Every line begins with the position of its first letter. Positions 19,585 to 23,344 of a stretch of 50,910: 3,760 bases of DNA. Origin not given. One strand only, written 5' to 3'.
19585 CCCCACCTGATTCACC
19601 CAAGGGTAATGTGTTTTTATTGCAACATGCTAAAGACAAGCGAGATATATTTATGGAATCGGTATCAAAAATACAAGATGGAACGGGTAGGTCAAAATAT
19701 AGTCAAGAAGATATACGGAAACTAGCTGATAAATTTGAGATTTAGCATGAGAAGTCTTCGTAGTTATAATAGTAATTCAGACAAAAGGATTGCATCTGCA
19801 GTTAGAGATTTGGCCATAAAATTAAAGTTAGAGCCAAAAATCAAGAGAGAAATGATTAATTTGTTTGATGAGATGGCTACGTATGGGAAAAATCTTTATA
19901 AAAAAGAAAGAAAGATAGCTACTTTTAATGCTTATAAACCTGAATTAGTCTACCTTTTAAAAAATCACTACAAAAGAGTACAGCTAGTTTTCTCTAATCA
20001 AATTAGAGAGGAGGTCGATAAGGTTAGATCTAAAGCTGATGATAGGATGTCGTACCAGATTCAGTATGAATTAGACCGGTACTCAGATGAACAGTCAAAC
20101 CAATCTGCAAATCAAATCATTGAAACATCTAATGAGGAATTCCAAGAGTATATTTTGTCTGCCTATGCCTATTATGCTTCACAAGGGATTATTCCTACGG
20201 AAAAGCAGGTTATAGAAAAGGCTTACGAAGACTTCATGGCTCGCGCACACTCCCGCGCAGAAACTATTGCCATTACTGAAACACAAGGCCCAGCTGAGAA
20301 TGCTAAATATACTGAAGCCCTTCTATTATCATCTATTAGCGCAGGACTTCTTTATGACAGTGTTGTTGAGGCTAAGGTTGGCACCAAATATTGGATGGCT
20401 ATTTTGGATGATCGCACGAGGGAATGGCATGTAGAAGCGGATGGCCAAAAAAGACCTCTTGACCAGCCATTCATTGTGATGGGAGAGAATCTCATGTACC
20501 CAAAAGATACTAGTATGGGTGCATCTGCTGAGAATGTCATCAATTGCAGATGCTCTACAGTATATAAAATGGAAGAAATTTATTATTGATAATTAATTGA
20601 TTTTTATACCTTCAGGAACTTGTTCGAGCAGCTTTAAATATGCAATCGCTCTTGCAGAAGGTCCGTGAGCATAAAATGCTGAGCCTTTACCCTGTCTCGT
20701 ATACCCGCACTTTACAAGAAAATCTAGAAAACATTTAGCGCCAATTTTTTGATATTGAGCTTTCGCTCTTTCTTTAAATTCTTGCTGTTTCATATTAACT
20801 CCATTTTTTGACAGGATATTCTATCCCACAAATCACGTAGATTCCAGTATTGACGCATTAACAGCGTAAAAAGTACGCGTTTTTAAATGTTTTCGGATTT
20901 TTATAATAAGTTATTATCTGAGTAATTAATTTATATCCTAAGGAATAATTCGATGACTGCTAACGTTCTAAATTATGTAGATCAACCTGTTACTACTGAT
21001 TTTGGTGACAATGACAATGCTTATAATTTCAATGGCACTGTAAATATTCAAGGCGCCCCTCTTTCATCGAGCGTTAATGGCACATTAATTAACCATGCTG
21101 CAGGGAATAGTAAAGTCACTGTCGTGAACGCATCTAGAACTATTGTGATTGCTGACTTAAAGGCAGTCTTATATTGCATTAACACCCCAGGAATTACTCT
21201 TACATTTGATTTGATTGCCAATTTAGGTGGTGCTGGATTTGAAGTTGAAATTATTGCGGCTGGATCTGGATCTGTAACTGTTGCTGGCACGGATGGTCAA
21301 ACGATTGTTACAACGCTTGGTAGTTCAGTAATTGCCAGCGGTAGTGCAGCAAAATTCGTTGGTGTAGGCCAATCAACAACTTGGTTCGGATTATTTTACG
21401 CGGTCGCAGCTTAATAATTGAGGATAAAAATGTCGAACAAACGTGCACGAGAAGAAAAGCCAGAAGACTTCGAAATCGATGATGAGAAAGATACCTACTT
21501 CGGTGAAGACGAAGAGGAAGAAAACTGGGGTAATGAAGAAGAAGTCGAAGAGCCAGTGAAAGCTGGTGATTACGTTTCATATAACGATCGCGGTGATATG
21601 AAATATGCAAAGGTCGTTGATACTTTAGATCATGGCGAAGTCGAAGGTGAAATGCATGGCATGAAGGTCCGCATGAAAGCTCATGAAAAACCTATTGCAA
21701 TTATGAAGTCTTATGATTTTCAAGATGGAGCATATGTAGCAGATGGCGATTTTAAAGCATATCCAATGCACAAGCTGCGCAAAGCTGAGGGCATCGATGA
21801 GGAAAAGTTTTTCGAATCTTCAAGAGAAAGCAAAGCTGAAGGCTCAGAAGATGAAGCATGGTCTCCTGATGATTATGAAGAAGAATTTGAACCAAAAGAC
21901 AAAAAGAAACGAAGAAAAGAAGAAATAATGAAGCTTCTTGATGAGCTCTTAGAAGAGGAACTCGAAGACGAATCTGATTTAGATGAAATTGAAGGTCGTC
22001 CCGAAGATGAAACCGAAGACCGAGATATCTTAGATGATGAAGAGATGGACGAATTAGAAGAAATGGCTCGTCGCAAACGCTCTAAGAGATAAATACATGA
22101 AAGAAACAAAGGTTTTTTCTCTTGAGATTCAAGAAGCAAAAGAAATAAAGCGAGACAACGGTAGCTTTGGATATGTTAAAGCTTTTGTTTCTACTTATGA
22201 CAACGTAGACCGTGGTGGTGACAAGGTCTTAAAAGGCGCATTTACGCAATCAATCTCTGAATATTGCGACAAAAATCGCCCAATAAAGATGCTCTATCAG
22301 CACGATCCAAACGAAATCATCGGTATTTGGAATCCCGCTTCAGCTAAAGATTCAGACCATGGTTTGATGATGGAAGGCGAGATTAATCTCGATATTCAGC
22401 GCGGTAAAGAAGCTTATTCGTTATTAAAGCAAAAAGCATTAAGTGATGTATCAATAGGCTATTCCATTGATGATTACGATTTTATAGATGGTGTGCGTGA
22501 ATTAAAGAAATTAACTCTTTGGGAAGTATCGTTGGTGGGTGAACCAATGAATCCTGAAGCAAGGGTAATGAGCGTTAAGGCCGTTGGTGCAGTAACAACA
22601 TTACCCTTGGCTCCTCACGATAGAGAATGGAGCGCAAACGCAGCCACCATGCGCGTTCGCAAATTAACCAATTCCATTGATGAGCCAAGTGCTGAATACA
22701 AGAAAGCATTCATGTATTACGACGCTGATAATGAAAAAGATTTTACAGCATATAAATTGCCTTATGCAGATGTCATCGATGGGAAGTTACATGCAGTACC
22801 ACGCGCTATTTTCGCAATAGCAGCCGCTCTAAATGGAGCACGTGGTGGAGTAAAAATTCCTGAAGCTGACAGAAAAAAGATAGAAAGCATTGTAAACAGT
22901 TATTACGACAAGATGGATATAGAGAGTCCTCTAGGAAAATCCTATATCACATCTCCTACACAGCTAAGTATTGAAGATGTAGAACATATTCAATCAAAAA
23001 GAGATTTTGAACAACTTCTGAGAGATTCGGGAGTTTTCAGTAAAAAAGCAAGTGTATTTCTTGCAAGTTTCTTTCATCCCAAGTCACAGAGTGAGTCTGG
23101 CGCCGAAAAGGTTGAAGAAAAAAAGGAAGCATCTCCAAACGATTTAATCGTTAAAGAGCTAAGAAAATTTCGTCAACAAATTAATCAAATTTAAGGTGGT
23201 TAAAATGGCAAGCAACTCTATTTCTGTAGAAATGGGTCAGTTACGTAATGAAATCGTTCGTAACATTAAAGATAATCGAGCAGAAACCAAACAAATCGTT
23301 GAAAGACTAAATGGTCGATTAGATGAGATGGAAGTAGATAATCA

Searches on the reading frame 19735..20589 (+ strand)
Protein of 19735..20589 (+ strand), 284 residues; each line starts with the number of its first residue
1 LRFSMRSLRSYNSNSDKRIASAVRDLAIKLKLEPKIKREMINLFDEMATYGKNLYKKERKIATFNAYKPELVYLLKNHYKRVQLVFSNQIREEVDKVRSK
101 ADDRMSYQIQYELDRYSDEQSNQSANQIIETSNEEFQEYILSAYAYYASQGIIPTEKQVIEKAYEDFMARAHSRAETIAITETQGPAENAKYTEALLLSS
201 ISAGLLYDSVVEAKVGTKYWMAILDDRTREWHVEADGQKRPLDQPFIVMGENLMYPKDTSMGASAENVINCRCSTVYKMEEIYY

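Call 18: search_protein_families(library=phrogs, proteins=[window:19735-20589:+], max_evalue=0.00001)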
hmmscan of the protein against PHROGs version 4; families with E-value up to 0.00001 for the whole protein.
window:19735-20589:+ (284 aa): 10 families
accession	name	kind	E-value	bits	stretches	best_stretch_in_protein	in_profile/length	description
phrog_2468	-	head and packaging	2.1e-30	107.3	1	33-280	44-274/303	head morphogenesis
phrog_3517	-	head and packaging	3.8e-21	76.8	1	158-280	220-330/371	head morphogenesis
phrog_859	-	head and packaging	2.7e-20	73.5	1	38-277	80-288/807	portal protein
phrog_2662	-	head and packaging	1.1e-17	64.9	1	82-281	544-711/717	portal protein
phrog_18477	-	head and packaging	1.5e-11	44.7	1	200-280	217-301/760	head morphogenesis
phrog_21406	-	unknown function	3.4e-09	35.7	1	217-274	293-348/1668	-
phrog_34890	-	head and packaging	2.5e-07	30.4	1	165-277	203-306/679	head morphogenesis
phrog_6577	-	unknown function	6.1e-07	29.1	1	115-281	98-232/1066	-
phrog_115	-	head and packaging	4.2e-06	27.2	1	166-283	233-322/665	minor head protein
phrog_15127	-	head and packaging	6.2e-06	26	0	62-271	56-244/602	head protein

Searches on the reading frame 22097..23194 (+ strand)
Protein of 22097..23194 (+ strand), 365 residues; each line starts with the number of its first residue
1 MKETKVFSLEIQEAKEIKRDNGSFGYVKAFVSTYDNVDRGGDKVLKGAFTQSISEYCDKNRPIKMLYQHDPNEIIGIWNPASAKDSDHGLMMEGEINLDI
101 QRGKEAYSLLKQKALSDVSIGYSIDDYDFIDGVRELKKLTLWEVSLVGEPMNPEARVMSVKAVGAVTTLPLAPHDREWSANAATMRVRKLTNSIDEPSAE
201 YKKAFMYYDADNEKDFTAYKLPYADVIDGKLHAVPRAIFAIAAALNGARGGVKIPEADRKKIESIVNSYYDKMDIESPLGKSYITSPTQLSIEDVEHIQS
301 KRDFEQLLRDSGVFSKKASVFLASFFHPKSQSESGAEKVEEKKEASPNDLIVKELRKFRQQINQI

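Call 18: search_protein_families(library=phrogs, proteins=[window:22097-23194:+], max_evalue=0.00001)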
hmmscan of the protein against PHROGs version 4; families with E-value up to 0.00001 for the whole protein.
window:22097-23194:+ (365 aa): 5 families
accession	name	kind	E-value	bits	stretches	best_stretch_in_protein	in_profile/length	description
phrog_80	-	head and packaging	1.1e-40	141.4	1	1-165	216-383/607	head maturation protease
phrog_3244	-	head and packaging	1.7e-22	81.6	1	5-196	14-213/326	head maturation protease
phrog_617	-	head and packaging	3.6e-20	73.4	1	30-176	31-171/626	major head protein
phrog_9644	-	head and packaging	1.9e-11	44.9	1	11-162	149-308/341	head maturation protease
phrog_3270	-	head and packaging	7.5e-07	29.1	1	31-163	11-132/603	head maturation protease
